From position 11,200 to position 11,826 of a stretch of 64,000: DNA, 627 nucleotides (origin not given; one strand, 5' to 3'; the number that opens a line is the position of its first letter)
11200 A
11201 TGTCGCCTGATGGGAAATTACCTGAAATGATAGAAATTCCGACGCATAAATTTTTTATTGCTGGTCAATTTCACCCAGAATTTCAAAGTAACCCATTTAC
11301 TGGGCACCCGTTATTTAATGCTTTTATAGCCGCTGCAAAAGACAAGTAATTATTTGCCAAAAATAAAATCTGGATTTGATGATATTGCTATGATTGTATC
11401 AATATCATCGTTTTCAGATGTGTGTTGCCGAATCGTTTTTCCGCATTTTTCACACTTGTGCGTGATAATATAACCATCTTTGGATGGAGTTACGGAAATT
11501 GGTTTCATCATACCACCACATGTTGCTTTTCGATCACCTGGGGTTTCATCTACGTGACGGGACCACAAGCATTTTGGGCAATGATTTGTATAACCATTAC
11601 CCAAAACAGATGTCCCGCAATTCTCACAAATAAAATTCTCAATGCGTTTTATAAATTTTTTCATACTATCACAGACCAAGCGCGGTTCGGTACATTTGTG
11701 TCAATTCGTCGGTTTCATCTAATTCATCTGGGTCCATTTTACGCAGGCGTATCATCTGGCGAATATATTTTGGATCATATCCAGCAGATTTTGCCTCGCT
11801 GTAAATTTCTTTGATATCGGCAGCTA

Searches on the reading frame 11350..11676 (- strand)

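Call 88: search_protein_families(library=pfam, proteins=[window:11350-11676:-], max_evalue=0.01)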
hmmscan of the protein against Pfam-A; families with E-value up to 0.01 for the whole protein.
window:11350-11676:- (108 aa): 4 families
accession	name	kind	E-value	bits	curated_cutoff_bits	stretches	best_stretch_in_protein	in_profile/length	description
PF12647.12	RNHCP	-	5.6e-29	100.4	24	1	13-93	2-87/90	RNHCP domain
PF08209.17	Sgf11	-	1.2e-06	28.3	26.4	1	15-37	5-27/33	Sgf11 (transcriptional regulation protein)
PF12773.13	DZR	-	0.0004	20.9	27.3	0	14-36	12-30/45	Double zinc ribbon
PF17032.10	Zn_ribbon_15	-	0.0078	17.4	28.9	0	2-36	40-72/73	zinc-ribbon family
